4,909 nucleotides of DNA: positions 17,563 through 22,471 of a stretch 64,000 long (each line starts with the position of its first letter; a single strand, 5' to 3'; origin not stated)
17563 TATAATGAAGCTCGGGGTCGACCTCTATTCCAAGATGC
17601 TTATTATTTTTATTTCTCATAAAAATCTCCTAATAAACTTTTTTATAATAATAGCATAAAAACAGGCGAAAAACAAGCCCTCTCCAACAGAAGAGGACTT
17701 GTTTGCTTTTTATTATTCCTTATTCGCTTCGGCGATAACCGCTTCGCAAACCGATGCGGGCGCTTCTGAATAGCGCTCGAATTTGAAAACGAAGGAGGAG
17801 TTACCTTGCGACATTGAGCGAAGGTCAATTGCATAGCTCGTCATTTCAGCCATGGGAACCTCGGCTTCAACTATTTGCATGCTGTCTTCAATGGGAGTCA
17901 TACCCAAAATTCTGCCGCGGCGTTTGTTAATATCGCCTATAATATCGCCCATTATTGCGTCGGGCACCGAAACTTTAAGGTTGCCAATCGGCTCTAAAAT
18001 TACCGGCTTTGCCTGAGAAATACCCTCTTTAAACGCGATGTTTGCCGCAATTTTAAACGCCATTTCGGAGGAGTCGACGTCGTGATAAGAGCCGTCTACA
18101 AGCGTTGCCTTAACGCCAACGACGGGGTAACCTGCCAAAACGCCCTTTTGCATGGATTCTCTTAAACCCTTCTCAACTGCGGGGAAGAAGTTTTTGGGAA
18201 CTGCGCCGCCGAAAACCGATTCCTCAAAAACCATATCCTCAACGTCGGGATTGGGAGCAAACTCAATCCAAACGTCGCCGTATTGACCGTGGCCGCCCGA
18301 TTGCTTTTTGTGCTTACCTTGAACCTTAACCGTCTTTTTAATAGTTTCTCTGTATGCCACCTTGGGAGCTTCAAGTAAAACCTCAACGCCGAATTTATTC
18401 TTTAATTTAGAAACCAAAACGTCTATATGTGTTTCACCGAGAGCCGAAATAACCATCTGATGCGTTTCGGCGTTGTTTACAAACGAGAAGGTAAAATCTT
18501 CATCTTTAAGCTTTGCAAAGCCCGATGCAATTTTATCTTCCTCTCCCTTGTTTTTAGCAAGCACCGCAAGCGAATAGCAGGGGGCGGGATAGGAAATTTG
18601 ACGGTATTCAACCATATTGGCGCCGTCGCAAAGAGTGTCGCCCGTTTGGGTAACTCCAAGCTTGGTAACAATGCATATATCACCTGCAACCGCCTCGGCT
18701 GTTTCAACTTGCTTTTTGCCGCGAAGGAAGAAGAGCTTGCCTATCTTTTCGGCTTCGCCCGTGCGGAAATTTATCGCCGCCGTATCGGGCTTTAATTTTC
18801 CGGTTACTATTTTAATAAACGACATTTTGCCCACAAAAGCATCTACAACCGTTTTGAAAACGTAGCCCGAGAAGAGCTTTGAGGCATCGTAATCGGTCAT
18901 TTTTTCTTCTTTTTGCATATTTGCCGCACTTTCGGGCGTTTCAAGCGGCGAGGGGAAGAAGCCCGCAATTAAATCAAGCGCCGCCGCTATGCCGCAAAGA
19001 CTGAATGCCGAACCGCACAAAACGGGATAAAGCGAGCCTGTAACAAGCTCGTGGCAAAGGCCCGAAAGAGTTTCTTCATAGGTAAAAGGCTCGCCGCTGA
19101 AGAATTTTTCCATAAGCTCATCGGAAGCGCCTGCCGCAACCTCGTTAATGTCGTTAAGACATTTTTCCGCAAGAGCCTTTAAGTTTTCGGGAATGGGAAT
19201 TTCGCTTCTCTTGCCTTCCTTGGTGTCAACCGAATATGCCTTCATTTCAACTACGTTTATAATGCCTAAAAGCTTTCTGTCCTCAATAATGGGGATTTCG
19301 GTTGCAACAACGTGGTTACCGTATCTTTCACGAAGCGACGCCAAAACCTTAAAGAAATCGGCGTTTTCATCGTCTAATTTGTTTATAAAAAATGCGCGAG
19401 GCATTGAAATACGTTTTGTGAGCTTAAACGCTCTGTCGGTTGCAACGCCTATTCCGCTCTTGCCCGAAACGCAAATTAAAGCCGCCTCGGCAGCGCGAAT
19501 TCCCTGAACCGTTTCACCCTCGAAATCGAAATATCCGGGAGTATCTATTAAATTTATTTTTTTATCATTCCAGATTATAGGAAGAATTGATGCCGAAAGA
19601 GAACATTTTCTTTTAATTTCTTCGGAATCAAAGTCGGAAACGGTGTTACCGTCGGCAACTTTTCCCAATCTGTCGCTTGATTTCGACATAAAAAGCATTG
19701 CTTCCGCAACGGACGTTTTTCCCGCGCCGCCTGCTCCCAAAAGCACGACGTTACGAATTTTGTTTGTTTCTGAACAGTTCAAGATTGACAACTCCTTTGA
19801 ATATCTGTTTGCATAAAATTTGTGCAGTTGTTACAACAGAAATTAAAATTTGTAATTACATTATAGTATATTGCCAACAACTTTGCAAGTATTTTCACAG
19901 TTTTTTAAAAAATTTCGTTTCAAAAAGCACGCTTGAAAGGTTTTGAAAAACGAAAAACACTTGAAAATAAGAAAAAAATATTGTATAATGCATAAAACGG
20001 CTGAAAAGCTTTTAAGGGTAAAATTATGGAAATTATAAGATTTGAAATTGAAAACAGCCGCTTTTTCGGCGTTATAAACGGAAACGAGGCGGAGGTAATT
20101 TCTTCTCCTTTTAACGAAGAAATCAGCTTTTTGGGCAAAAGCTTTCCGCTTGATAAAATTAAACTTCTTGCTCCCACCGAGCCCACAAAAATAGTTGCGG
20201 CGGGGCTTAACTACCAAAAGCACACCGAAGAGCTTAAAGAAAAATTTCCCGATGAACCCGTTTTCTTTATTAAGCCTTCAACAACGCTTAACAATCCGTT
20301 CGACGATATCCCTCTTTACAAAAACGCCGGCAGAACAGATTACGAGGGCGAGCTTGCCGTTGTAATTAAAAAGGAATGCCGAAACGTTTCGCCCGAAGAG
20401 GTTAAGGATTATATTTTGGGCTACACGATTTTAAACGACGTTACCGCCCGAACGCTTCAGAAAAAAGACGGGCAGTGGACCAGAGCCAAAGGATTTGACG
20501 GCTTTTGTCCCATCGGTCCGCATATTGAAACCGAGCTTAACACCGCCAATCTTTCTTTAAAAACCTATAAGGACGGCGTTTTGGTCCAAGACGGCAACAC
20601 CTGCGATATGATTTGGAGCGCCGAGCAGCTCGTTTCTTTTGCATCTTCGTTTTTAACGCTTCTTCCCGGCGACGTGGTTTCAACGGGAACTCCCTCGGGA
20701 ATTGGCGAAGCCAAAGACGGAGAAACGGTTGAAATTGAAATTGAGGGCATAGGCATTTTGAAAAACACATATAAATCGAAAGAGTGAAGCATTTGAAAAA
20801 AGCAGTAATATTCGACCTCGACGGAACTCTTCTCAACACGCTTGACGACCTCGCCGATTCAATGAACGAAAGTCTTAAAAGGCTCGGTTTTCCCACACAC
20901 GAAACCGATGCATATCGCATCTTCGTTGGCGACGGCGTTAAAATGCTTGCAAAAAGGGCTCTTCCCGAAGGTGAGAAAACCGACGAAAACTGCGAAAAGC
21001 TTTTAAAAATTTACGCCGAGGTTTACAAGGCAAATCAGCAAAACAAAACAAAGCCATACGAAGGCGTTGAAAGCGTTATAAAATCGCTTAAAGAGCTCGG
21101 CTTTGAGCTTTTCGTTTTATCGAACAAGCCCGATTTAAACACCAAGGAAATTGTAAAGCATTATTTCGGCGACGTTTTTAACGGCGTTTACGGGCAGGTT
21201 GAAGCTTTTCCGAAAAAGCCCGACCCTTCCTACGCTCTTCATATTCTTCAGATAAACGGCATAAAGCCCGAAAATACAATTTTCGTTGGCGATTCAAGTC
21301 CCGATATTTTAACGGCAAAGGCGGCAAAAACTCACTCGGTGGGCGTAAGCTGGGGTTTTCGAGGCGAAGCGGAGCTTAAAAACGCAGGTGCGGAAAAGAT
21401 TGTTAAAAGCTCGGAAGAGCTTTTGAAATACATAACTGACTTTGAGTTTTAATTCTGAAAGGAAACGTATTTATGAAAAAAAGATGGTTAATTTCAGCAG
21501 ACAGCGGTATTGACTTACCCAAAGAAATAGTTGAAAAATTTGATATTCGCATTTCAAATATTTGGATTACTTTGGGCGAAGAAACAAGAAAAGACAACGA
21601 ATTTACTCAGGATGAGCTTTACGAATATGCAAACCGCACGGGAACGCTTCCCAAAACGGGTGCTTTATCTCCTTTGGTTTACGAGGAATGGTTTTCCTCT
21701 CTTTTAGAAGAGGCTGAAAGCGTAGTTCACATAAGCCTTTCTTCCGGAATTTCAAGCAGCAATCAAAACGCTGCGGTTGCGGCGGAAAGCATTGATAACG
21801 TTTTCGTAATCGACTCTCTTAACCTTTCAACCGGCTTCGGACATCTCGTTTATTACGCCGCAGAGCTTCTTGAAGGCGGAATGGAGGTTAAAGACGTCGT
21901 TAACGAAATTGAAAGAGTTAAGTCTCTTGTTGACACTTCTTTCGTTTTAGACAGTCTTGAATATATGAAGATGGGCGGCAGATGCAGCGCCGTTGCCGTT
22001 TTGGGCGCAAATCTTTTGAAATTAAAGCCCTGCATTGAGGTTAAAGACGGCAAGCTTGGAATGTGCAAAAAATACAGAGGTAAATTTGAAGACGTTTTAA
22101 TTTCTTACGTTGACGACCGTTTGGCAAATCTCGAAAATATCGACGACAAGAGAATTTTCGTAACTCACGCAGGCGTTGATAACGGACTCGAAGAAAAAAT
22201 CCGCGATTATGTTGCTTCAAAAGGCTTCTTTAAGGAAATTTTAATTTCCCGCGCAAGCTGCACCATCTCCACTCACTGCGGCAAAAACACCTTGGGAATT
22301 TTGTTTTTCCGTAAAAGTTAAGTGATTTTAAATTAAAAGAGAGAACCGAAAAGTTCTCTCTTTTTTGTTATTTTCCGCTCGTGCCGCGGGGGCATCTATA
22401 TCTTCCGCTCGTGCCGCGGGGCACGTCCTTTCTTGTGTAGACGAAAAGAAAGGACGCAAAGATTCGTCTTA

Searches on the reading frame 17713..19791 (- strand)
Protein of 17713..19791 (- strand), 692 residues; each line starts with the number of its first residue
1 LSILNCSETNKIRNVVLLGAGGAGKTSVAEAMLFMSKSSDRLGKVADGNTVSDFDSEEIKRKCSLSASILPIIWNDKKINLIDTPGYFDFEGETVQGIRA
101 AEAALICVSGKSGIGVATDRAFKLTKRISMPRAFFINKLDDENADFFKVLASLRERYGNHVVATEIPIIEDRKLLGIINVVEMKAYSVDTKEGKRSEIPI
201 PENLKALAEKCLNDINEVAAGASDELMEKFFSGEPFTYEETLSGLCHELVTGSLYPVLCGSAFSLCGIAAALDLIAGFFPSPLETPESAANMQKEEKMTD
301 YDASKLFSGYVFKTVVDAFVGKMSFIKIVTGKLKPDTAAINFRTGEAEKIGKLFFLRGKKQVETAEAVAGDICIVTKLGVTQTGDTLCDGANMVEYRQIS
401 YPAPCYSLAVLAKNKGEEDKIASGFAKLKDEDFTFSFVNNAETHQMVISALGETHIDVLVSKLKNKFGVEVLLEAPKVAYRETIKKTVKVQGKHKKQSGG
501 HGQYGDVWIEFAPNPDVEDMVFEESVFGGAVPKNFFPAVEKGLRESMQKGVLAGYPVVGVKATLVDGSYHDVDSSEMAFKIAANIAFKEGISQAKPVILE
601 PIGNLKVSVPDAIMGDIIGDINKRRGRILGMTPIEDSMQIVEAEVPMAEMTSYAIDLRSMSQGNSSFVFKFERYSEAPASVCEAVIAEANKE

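Call 12: search_protein_families(library=pfam, proteins=[window:17713-19791:-], max_evalue=0.001)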
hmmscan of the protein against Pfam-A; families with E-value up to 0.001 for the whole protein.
window:17713-19791:- (692 aa): 9 families
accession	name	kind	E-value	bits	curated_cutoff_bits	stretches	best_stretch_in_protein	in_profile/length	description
PF03764.24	EFG_IV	-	6.8e-46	155.4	24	1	476-595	1-121/121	Elongation factor G, domain IV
PF00009.33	GTP_EFTU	-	1.1e-30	107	26.5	1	11-280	2-187/188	Elongation factor Tu GTP binding domain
PF00679.30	EFG_C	-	1.2e-25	89.8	27.9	1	598-682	2-86/89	Elongation factor G C-terminus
PF14492.12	EFG_III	-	2.1e-22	79.4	27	1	402-473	2-73/75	Elongation Factor G, domain III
PF22042.2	EF-G_D2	-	3.5e-16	59.5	27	1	307-389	2-83/84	Elongation factor G domain 2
PF03144.31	GTP_EFTU_D2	-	2.2e-08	34.9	30.3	1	321-388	1-73/73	Elongation factor Tu domain 2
PF16658.11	RF3_C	-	3.2e-06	27.4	40.1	1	404-490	9-95/132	Class II release factor RF3, C-terminal domain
PF04548.22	AIG1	-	9.2e-05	22.3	27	1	14-94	2-66/212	AIG1 family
PF01926.29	MMR_HSR1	-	0.00063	20.3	21.9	0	15-132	2-107/113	50S ribosome-binding GTPase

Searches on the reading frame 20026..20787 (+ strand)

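Call 12: search_protein_families(library=pfam, proteins=[window:20026-20787:+], max_evalue=0.001)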
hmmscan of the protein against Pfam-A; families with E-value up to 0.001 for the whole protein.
window:20026-20787:+ (253 aa): 2 families
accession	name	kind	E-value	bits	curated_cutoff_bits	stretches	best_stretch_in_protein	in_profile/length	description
PF01557.24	FAA_hydrolase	-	1e-66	225.1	23.9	1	55-248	1-212/214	Fumarylacetoacetate (FAA) hydrolase C-terminal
PF10370.14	Rv2993c-like_N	-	8.9e-09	36.6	21.3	1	1-50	1-50/50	Rv2993c-like, N-terminal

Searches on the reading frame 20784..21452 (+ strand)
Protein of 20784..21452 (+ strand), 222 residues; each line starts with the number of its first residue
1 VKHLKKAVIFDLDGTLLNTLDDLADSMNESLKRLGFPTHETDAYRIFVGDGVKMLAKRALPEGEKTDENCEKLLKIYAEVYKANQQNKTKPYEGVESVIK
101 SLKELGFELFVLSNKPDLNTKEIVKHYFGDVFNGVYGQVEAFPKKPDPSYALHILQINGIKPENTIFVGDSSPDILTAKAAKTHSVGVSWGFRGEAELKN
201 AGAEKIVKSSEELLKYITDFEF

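Call 12: search_protein_families(library=pfam, proteins=[window:20784-21452:+], max_evalue=0.001)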
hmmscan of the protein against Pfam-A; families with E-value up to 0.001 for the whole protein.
window:20784-21452:+ (222 aa): 8 families
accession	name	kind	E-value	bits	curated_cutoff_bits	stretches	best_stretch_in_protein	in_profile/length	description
PF13419.12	HAD_2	-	6.7e-38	131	23.8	1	8-188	1-178/178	Haloacid dehalogenase-like hydrolase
PF00702.32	Hydrolase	-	1.8e-26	94.2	26.4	1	6-181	2-190/191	haloacid dehalogenase-like hydrolase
PF12710.13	HAD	-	6.7e-09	36.9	27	1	8-178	1-188/189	haloacid dehalogenase-like hydrolase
PF13242.12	Hydrolase_like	-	3.3e-08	33.8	22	1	145-206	4-68/75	HAD-hyrolase-like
PF08282.18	Hydrolase_3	-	0.00019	21.7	20.9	0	8-34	1-27/255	haloacid dehalogenase-like hydrolase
PF13344.12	Hydrolase_6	-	0.00029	21.3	27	0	88-126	12-50/101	Haloacid dehalogenase-like hydrolase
PF19546.4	DUF6070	-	0.0003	20.4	27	1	64-140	2-79/345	Family of unknown function (DUF6070)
PF03767.20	Acid_phosphat_B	-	0.00098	19.1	27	0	5-20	77-92/230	HAD superfamily, subfamily IIIB (Acid phosphatase)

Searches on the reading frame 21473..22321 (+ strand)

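Call 12: search_protein_families(library=pfam, proteins=[window:21473-22321:+], max_evalue=0.001)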
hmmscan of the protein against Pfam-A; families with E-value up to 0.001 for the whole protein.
window:21473-22321:+ (282 aa): 2 families
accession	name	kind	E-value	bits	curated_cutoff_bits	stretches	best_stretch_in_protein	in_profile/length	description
PF02645.21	DegV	-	6.9e-54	183.5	27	1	6-280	3-279/280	Uncharacterised protein, DegV family COG1307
PF13684.11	FakA-like_C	-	0.00067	19.5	23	1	80-191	45-140/216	Fatty acid kinase subunit A-like, C-terminal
